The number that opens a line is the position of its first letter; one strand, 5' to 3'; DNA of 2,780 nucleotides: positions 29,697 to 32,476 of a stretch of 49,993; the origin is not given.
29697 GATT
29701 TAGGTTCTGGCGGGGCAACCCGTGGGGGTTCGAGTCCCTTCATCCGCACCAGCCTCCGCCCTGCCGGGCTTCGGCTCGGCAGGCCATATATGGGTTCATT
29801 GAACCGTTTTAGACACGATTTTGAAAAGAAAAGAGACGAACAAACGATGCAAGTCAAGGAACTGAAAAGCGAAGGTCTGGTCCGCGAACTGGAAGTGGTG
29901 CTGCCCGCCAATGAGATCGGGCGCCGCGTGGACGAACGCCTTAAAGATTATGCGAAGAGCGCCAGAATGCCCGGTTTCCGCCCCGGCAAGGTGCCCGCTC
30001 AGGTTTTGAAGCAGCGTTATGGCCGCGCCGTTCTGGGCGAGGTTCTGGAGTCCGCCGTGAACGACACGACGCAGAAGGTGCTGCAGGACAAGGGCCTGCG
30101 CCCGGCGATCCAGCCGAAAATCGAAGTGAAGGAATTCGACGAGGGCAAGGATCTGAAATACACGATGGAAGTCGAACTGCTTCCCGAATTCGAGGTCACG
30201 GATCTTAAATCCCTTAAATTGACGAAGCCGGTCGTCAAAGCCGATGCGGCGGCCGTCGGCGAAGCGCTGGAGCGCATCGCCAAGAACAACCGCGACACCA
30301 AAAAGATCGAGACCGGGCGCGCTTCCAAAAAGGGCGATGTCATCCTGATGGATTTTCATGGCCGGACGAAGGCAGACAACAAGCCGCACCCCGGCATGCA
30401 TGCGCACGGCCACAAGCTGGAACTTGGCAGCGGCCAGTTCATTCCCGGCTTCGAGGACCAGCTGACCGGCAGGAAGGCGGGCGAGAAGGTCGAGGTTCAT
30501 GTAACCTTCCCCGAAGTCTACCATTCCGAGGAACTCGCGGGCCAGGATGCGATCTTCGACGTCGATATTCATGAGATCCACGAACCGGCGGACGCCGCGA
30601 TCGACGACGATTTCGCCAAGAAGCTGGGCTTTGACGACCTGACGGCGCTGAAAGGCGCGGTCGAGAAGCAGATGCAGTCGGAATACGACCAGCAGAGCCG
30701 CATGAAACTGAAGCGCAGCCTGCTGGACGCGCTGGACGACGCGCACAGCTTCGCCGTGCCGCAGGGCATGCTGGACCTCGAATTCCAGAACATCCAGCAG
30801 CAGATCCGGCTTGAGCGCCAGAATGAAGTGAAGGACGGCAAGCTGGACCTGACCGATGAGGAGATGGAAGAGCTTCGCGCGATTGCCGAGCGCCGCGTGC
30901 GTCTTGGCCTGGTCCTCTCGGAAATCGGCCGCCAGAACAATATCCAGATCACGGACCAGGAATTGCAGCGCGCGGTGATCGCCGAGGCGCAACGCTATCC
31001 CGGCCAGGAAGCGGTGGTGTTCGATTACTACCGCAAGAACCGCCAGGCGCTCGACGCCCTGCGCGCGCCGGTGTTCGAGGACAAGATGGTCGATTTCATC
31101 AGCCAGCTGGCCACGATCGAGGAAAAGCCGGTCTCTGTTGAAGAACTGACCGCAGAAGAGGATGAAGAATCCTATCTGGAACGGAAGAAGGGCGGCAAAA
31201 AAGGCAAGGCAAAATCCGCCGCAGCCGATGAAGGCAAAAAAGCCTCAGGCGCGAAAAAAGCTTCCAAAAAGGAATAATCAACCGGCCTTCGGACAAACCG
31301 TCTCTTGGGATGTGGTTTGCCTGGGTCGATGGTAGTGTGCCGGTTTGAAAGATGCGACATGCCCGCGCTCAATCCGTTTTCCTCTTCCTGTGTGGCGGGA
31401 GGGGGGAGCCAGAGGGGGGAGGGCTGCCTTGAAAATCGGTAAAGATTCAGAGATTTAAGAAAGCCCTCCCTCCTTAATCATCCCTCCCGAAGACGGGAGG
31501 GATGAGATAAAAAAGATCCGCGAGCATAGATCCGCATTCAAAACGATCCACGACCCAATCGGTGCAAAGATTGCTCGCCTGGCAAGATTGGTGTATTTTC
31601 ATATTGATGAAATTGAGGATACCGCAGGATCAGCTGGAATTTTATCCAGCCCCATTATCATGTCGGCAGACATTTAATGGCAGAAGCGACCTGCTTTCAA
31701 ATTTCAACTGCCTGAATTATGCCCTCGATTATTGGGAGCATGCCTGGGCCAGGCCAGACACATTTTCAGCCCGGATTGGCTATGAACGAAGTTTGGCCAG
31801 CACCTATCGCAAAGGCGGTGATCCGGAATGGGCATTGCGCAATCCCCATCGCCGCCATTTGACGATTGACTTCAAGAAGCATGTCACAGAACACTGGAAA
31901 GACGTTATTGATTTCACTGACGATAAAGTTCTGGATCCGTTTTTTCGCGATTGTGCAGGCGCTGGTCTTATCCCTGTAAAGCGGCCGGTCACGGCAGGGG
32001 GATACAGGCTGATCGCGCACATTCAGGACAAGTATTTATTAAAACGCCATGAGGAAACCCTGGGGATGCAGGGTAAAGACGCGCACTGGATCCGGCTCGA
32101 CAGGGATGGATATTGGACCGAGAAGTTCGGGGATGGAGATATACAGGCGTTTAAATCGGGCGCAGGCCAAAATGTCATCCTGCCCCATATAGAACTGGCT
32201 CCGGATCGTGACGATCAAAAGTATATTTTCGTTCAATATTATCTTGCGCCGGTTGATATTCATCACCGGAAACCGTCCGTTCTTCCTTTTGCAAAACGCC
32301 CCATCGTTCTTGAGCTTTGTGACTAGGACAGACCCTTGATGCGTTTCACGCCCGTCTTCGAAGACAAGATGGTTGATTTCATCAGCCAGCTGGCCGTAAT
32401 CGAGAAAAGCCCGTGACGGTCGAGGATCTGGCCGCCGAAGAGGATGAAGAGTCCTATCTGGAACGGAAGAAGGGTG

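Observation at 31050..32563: A second, frameshifted copy of the tig 3' end lies 1.3 kb downstream of the intact tig stop, bracketing an orphan gene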

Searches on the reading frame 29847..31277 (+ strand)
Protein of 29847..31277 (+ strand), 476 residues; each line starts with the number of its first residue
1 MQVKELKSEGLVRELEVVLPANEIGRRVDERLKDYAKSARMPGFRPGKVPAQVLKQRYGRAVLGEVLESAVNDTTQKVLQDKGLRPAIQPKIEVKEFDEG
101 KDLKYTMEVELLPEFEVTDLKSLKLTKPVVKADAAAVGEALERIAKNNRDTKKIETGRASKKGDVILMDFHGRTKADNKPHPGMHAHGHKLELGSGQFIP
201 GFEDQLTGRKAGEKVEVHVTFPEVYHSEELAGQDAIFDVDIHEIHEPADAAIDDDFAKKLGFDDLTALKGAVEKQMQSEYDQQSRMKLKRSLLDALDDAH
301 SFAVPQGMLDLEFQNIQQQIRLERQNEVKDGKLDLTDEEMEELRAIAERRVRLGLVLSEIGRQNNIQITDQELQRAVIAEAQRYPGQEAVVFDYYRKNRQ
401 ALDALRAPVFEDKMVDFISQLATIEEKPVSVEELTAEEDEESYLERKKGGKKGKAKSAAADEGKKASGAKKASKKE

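Call 10: search_protein_families(library=pfam, proteins=[window:29847-31277:+], max_evalue=0.1)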
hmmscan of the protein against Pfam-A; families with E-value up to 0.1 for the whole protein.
window:29847-31277:+ (476 aa): 3 families
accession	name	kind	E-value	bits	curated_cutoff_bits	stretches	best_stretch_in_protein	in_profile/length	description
PF05697.18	Trigger_N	-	2.2e-42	145.2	22.2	1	1-144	1-144/144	Bacterial trigger factor protein (TF)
PF05698.19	Trigger_C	-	1.1e-29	104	22.7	1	265-419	2-161/162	Bacterial trigger factor protein (TF) C-terminus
PF00254.34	FKBP_C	-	2.5e-15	57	21.1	1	158-241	3-93/94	FKBP-type peptidyl-prolyl cis-trans isomerase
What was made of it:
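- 29847..31277 (+): Intact tig (trigger factor, 476 aa) with a Lys-rich C-terminal tail. Pfam Trigger_N, FKBP_C and Trigger_C (call 10).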

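Call 11: find_encoding_contigs(protein=window:29847-31277:+, flank=8000, max_places=8)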
Protein window:29847-31277:+ (476 aa): no gene with exactly this product is on record in the collection.

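Call 13: find_related_loci(query=window:29847-31277:+, collection=genome_contigs, flank=8000)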
Query window:29847-31277:+ (476 aa) in genome_contigs; peptide patterns used: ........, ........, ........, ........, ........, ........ (x = any residue, [..] = any of these).
259 stretches matched a pattern; 94 encode a relative of the query (tblastn E <= 1e-3); the best 80 are kept; 80 distinct loci.
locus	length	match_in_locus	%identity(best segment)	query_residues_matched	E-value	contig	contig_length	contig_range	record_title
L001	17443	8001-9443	84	1-476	0e+0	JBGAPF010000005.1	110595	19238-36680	MAG: Alphaproteobacteria bacterium isolate MAG_MBR_H10.102 MBRH10-102_opera_contig_775, whole genome shotgun sequence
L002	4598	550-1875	68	1-444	0e+0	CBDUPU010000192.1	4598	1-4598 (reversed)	MAG TPA_asm: uncultured Rhodospirillales bacterium isolate SRR22808126_concoct_9 genome assembly, contig: ERZ25043457.14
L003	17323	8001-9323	69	1-443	0e+0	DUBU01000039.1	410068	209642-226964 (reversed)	MAG TPA_asm: Micavibrio sp. isolate UWMA-0310 NODE_9_length_410068_cov_0.114053, whole genome shotgun sequence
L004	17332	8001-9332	69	1-445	0e+0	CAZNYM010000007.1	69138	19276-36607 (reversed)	MAG TPA_asm: uncultured Pseudobdellovibrionaceae bacterium isolate binchicken_co319_204 genome assembly, contig: NODE_54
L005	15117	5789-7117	67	1-443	0e+0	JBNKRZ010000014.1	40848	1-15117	MAG: Alphaproteobacteria bacterium isolate B1B2.bin.17.orig k141_2949879, whole genome shotgun sequence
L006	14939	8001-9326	68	1-444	0e+0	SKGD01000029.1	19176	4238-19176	MAG: Alphaproteobacteria bacterium isolate CSBr16_124 CSBr16-2251, whole genome shotgun sequence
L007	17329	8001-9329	67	1-443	0e+0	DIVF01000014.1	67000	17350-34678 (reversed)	MAG TPA_asm: Micavibrio sp. UBA6139 UBA6139_contig_30564, whole genome shotgun sequence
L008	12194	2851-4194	66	1-446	0e+0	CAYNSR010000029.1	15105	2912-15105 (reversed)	MAG TPA_asm: uncultured Micavibrio sp. isolate SRP329715_co2_148 genome assembly, contig: NODE_7495_length_15105_cov_15.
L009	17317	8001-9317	68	1-439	0e+0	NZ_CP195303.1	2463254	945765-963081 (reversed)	Micavibrio aeruginosavorus strain HCB189 chromosome, complete genome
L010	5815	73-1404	66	1-445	0e+0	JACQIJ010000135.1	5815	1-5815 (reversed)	MAG: Proteobacteria bacterium isolate NC_groundwater_1122_Ag_S-0.1um_56_24 S_p1_S3_coassembly_k141_1228521, whole genome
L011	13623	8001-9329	65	1-444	0e+0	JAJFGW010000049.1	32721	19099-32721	MAG: Alphaproteobacteria bacterium isolate OFTM372 OFTM372_48, whole genome shotgun sequence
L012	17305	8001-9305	65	1-435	0e+0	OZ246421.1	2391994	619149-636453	MAG: uncultured Micavibrio sp. isolate SRP062349_co2_90 genome assembly, chromosome: 1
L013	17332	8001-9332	68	1-445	0e+0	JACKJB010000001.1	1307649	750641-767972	MAG: Rhodospirillales bacterium isolate HK-STAS-PROT-28 HK-STAS-PROT-28_1, whole genome shotgun sequence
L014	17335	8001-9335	68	1-445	0e+0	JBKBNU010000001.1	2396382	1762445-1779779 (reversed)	MAG: Micavibrio sp. isolate 21H_026.bin.43 NODE_1_length_2396382_cov_35.870583, whole genome shotgun sequence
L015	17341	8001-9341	63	1-457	0e+0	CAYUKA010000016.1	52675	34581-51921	MAG TPA_asm: uncultured Micavibrio sp. isolate SRP141376_co5_384 genome assembly, contig: NODE_1393_length_52675_cov_6.1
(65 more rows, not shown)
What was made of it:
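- All close relatives are MAGs, so the window probably is one too (call 13).
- Tried and rejected: A GTDB genome scan with tig returned 80 loci (call 13).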

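Call 37: find_related_loci(query=window:29847-31277:+, collection=metagenome_contigs, flank=8000)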
Query window:29847-31277:+ (476 aa) in metagenome_contigs; peptide patterns used: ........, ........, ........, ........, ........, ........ (x = any residue, [..] = any of these).
313 stretches matched a pattern; 36 encode a relative of the query (tblastn E <= 1e-3); 36 distinct loci.
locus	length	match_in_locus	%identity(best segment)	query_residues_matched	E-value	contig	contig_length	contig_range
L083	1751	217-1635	75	1-475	0e+0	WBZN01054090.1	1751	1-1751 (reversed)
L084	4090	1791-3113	69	1-443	0e+0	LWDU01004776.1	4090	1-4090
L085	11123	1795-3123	68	1-443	0e+0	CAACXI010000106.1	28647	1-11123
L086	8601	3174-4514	67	1-446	0e+0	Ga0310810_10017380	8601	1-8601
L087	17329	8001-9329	66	1-444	0e+0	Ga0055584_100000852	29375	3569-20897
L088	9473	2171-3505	67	1-444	0e+0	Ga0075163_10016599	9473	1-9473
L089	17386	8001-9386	63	1-472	0e+0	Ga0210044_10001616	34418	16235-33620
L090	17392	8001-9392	64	1-463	0e+0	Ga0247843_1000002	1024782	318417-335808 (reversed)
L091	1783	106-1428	62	1-441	0e+0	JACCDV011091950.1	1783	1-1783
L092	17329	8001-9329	61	1-441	3e-176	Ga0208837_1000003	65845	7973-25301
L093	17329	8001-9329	61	1-446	3e-175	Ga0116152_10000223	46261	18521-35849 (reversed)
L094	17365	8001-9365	59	1-455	2e-174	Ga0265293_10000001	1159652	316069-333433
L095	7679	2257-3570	60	1-440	2e-172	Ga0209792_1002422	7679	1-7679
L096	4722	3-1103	70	75-443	6e-176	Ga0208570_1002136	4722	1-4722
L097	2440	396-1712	60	1-441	0e+0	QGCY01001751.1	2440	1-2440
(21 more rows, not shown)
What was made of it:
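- Tried and rejected: A metagenome scan with full tig returned 36 loci, the best at 75% identity (call 37).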

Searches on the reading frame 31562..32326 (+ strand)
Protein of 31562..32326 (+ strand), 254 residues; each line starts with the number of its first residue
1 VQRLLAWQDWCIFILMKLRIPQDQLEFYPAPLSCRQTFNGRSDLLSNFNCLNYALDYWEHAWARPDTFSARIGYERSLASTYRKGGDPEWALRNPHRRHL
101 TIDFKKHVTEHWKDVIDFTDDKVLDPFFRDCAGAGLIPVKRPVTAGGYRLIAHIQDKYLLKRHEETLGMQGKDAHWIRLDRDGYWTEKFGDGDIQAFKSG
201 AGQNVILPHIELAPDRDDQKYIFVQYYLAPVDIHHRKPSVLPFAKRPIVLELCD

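Call 10: search_protein_families(library=pfam, proteins=[window:31562-32326:+], max_evalue=0.1)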
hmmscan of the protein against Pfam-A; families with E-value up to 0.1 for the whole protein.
window:31562-32326:+ (254 aa): 0 families

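Call 20: search_protein_families(library=ncbifam, proteins=[window:31562-32326:+], max_evalue=1)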
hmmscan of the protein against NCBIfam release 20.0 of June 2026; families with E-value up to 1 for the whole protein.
window:31562-32326:+ (254 aa): 0 families

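Call 21: search_protein_families(library=phrogs, proteins=[window:31562-32326:+], max_evalue=1)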
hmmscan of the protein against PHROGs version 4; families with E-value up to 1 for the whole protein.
window:31562-32326:+ (254 aa): 0 families

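Call 22: search_protein_families(library=padloc, proteins=[window:31562-32326:+], max_evalue=1)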
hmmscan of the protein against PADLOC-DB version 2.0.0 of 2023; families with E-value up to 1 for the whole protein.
window:31562-32326:+ (254 aa): 0 families
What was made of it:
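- Tried and rejected: Pfam, NCBIfam, PHROGs and PADLOC gave no significant hit (calls 10, 20-22).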

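Call 24: find_homologous_proteins(query=window:31562-32326:+, max_evalue=0.001)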
Query window:31562-32326:+: 128 candidates shared short words with the query, none scored E <= 0.001.

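Call 48: find_related_loci(query=window:31562-32326:+, collection=viral_contigs, flank=5000)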
Query window:31562-32326:+ (254 aa) in viral_contigs; peptide patterns used: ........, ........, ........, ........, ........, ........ (x = any residue, [..] = any of these).
4 stretches matched a pattern, but none encodes a relative of the query by tblastn (E <= 1e-3).

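Call 51: predict_structure(protein=window:31562-32326:+)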
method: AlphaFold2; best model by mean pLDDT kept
length: 254 residues; sequences in the alignment: 1
mean_pLDDT: 33.4   pTM: 0.31
mean pLDDT of the five models: 33.4, 32.6, 32.0, 30.1, 25.1
residues with pLDDT >= 90: 0; 70-90: 0; 50-70: 23; < 50: 231
segments of 3 or more residues with pLDDT < 50: 1-32, 40-49, 61-73, 81-83, 85-254
pLDDT, mean of each block of 10 residues (from residue 1): 32 38 39 49 46 54 42 49 44 29 28 28 28 26 24 28 32 33 32 28 26 26 29 24 27 24
secondary structure, 60 per line:
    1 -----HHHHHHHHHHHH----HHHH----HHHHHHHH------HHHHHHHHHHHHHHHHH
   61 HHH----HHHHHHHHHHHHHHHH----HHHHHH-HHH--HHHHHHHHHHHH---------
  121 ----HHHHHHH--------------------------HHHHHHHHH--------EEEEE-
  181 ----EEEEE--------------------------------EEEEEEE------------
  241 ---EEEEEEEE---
elements in order: H6-17 H22-25 H30-37 H44-63 H68-83 H88-93 H100-111 H125-131 H158-166 E175-179 E185-189 E222-228 E244-251
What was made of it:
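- Tried and rejected: The single-sequence model was useless (pLDDT 33, call 51).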

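Call 52: search_protein_representatives(protein=window:31562-32326:+)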
Query: 254 residues. Proteins with E-value up to 0.001 (for the whole library): 5; up to 1e-10: 1; up to 1e-30: 0. The best 5 are listed.
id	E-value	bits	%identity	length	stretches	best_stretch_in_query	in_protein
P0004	4.9e-22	94.6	43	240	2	110-234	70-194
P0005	5.3e-10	55.1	41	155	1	131-249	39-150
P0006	5.2e-07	45.3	40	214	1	104-252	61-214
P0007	1.3e-04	37.5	32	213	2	128-250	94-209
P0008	2.1e-04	36.8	39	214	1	123-250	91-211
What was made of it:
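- Tried and rejected: ORF254 has none by the word-indexed search (call 24) and five by exhaustive HMMER (call 52).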

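Call 54: search_protein_families(library=pfam, proteins=[P0004, P0005, P0006, P0007, P0008], max_evalue=0.1)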
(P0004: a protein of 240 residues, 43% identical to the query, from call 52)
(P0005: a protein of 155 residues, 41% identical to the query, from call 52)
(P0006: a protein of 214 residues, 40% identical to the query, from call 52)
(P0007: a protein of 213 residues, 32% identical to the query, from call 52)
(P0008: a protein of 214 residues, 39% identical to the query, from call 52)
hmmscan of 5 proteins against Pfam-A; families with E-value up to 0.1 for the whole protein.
P0004 (240 aa): 1 family
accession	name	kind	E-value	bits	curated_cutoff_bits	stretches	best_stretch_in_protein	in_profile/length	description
PF24738.1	DUF7689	-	0.018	16.2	22.6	0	29-54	8-27/118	Domain of unknown function (DUF7689)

P0005 (155 aa): 0 families

P0006 (214 aa): 0 families

P0007 (213 aa): 0 families

P0008 (214 aa): 0 families

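Call 57: search_solved_structures(query=A4, max_evalue=1)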
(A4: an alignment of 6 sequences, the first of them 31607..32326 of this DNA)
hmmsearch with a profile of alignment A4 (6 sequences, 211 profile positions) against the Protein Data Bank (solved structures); distinct sequences matched with E-value up to 1: 3.
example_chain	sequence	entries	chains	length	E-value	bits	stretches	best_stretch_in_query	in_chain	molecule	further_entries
2zcm_A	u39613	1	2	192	0.014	18.4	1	23-91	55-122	Biofilm operon icaABCD HTH-type negative transcriptional regulator icaR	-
2zcn_A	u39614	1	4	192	0.039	16.9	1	23-91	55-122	Biofilm operon icaABCD HTH-type negative transcriptional regulator icaR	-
7d2n_E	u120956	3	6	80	0.19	14.6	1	66-130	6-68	AbrB/MazE/SpoVT family DNA-binding domain-containing protein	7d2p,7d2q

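Call 66: predict_structure(alignment_id=A4)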
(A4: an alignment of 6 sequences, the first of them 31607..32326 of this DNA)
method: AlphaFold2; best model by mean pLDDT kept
length: 239 residues; sequences in the alignment: 6
mean_pLDDT: 70.7   pTM: 0.74
mean pLDDT of the five models: 70.7, 69.4, 68.1, 67.3, 65.7
residues with pLDDT >= 90: 58; 70-90: 72; 50-70: 58; < 50: 51
segments of 3 or more residues with pLDDT < 50: 45-85, 154-157, 220-223
pLDDT, mean of each block of 10 residues (from residue 1): 94 86 57 78 51 29 31 41 51 78 69 68 90 90 67 55 94 81 90 89 85 78 58 90
secondary structure, 60 per line:
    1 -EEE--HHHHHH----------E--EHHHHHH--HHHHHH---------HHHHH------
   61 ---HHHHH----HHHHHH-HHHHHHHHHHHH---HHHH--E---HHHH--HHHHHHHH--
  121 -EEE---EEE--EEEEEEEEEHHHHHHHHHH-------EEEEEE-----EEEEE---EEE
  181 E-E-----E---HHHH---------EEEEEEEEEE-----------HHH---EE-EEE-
elements in order: E2-4 H7-12 H27-32 H35-40 H50-54 H64-68 H73-78 H80-91 H95-98 H105-108 H111-118 E122-124 E128-130 E133-141 H142-151 E159-164 E170-174 E178-181 H193-196 E206-215 E236-238
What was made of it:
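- Tried and rejected: The six-sequence model was moderate (pLDDT 70.7, call 66).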

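Call 70: fold_search(model_id=the predicted structure, library=pdb)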
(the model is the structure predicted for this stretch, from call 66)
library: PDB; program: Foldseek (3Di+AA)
matches with E <= 10: 290; with E <= 0.001: 0
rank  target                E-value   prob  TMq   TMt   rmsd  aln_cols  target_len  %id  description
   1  9g7g_A                2.4e-01  0.07  0.19  0.20  11.8       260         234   15  Structure of the clippase PaJOS from Pigmentiphaga aceris (released 2025-04-23)
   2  9kdc_E                9.9e-01  0.04  0.12  0.20  13.1        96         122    7  Structure of hTRPC3 in complex with Nb3-37 at 3.01 angstrom (released 2025-10-08)
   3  8brf_BBB              9.9e-01  0.03  0.16  0.23  12.9       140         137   10  YopQ apo from Yersinia enterocolitica (released 2023-12-13)
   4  7jhg_H                1.0e+00  0.03  0.13  0.13  12.8       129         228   10  Cryo-EM structure of ATP-bound fully inactive AMPK in complex with Dorsomorphin (Compound C) and Fab-nanobody (released 2021-07-21)
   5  6itp_A                1.0e+00  0.02  0.11  0.16  13.8        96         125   10  Crystal structure of cortisol complexed with its nanobody at pH 3.5 (released 2019-07-24)
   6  9a9w_O                1.3e+00  0.08  0.18  0.05   6.9       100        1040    9  USP7 bound to a nucleosome/p53 complex (released 2025-08-06)
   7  7fbi_H                1.3e+00  0.03  0.12  0.20  11.5        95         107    7  Cryo-EM structure of EBV gB in complex with nAbs 3A3 and 3A5 (released 2022-07-13)
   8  7uw9_F                1.3e+00  0.03  0.12  0.07  10.7        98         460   11  Citrus V-ATPase State 1, H in contact with subunit a (released 2022-07-06)
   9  7dco_C                1.3e+00  0.02  0.11  0.04  22.7       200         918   10  Cryo-EM structure of the activated spliceosome (Bact complex) at an atomic resolution of 2.5 angstrom (released 2021-03-17)
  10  8p1p_B                1.5e+00  0.06  0.17  0.11  10.9       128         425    7  USP28 in complex with AZ1 (released 2024-05-22)
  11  9c14                  1.6e+00  0.01  0.08  0.16  12.2        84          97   11  Structure of the CopC-like domain of YcnJ (released 2025-08-06)
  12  8bs3_A                1.7e+00  0.07  0.14  0.11   6.3        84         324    8  Structure of USP36 in complex with Fubi-PA (released 2023-07-12)
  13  8df2_A                1.7e+00  0.02  0.09  0.07  10.2        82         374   12  The structure of the 'ALT' construct of the Amuc_1438 glycopeptidase (released 2022-08-31)
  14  9kdc_F                1.7e+00  0.02  0.11  0.17  13.8        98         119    8  Structure of hTRPC3 in complex with Nb3-37 at 3.01 angstrom (released 2025-10-08)
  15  9dep_B                1.8e+00  0.07  0.18  0.14   6.1        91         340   12  USP7 in complex with macrocycle MC09 (released 2025-03-05)
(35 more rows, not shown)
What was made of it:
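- Tried and rejected: The best hit was a Josephin-type clippase at E 0.24, with several USP proteases at E above 1 (call 70).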

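Call 73: find_encoding_contigs(protein=P0004, flank=6000, max_places=3)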
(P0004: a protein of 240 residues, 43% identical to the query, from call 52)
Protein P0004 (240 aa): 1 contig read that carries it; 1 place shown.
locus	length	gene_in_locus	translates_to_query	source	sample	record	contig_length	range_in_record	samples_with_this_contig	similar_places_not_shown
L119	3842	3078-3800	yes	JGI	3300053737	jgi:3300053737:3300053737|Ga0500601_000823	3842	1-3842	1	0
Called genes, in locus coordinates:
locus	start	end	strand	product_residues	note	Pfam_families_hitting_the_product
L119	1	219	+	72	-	?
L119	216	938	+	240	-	PF01113:DapB_N, PF05173:DapB_C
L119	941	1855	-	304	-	PF00701:DHDPS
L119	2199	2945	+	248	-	PF02562:PhoH, PF00580:UvrD-helicase (faint), PF13245:AAA_19, PF13604:AAA_30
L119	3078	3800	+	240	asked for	-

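Call 74: find_encoding_contigs(protein=P0006, flank=6000, max_places=3)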
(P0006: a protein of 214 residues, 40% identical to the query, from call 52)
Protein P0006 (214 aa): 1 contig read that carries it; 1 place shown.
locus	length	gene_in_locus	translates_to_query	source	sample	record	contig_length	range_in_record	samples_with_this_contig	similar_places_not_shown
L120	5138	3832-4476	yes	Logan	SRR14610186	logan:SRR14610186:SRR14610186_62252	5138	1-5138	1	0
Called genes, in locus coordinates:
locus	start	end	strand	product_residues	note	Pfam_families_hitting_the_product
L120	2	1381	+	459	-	?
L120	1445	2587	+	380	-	PF13180:PDZ_2 (weak), PF17820:PDZ_6 (weak), PF01435:Peptidase_M48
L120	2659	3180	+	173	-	-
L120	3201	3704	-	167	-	PF01931:NTPase_I-T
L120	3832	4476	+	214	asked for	-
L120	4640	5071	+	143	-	-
